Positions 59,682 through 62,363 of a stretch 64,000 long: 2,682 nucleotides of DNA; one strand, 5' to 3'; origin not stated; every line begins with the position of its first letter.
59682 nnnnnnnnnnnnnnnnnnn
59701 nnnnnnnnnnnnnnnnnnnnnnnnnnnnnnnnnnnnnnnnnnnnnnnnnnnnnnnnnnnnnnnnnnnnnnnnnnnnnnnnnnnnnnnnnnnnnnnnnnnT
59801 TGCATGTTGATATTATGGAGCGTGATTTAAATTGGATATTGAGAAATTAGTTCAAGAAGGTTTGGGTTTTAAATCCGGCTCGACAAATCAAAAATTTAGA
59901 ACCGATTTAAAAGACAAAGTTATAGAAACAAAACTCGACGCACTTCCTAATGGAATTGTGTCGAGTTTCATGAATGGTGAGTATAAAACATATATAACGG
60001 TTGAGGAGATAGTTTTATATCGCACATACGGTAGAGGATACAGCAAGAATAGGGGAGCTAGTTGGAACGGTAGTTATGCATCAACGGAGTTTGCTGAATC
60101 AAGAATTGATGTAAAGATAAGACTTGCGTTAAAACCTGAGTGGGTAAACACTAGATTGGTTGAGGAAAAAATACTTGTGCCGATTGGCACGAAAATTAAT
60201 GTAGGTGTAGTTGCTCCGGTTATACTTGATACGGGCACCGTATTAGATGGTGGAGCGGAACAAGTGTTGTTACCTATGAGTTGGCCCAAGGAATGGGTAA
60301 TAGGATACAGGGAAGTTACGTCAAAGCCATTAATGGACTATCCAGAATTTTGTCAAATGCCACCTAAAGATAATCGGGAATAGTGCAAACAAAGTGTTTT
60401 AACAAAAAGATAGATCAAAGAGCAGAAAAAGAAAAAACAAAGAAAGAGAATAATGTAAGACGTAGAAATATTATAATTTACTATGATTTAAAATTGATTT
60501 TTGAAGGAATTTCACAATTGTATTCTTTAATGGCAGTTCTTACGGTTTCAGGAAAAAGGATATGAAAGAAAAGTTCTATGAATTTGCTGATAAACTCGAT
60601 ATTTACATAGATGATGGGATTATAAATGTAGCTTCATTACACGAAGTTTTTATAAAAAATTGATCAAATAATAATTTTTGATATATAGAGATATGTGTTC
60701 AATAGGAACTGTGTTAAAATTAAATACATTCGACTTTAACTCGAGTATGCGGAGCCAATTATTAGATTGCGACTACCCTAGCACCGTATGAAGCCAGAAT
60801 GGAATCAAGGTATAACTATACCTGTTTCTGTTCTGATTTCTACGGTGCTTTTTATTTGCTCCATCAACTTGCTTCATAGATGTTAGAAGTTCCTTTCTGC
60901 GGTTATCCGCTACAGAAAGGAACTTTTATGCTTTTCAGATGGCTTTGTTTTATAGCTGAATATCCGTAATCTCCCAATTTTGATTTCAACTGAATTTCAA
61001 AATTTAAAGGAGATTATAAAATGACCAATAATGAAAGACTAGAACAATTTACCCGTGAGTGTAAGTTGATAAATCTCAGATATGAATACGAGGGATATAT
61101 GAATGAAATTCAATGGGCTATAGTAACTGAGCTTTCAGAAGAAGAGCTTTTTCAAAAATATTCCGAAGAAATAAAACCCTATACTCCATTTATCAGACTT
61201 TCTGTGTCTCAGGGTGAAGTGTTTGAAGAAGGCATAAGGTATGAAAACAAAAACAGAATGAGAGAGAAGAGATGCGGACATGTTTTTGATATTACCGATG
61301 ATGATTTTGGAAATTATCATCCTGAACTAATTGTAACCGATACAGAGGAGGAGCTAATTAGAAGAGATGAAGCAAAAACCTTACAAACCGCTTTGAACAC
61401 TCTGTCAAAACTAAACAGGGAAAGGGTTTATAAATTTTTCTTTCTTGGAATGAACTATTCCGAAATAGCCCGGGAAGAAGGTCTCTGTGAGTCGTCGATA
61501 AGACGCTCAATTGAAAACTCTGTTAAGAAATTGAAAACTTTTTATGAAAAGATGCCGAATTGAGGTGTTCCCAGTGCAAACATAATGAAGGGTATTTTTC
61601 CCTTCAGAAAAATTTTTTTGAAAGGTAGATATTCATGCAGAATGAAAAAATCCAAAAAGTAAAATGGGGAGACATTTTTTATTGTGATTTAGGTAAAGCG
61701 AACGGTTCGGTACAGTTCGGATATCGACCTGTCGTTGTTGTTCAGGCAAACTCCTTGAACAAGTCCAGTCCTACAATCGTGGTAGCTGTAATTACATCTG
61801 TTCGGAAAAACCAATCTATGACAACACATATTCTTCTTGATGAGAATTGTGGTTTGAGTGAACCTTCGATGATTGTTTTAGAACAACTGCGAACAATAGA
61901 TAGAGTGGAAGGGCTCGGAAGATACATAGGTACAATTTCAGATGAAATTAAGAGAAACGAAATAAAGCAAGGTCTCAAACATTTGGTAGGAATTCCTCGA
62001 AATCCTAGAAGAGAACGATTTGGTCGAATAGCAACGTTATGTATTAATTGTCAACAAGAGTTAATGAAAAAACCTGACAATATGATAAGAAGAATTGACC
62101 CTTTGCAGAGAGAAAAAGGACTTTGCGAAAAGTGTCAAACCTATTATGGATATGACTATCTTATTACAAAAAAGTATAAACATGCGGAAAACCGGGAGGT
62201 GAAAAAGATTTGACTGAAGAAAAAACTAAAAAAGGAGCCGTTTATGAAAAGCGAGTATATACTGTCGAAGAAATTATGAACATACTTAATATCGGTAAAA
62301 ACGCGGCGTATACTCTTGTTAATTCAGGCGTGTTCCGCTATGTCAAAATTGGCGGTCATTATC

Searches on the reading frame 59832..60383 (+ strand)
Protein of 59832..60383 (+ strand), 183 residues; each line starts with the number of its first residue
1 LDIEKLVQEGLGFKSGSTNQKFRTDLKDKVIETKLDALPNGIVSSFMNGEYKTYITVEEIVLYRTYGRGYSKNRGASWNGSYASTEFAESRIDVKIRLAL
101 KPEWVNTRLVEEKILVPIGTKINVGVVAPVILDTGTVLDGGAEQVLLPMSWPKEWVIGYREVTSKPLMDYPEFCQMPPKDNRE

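Call 88: search_protein_families(library=phrogs, proteins=[window:59832-60383:+], max_evalue=0.01)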
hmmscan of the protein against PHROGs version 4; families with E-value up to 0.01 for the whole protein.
window:59832-60383:+ (183 aa): 1 family
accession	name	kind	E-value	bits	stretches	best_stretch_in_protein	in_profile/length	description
phrog_24213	-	unknown function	7.1e-20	72.2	1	19-165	316-456/456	-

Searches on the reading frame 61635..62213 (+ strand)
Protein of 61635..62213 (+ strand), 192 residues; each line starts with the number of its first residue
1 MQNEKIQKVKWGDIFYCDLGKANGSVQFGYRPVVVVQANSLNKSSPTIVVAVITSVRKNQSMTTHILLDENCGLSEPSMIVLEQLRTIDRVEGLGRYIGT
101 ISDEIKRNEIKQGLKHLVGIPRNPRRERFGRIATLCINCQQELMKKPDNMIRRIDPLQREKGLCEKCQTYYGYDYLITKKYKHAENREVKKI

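Call 88: search_protein_families(library=phrogs, proteins=[window:61635-62213:+], max_evalue=0.01)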
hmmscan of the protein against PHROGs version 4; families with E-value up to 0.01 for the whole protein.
window:61635-62213:+ (192 aa): 2 families
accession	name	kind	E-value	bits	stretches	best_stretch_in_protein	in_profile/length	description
phrog_1936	-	moron, auxiliary metabolic gene and host takeover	1.5e-21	78.1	1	8-129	8-130/188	MazF-like growth inhibitor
phrog_35650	-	moron, auxiliary metabolic gene and host takeover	3.3e-05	24.5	1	8-115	16-130/224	MazF-like growth inhibitor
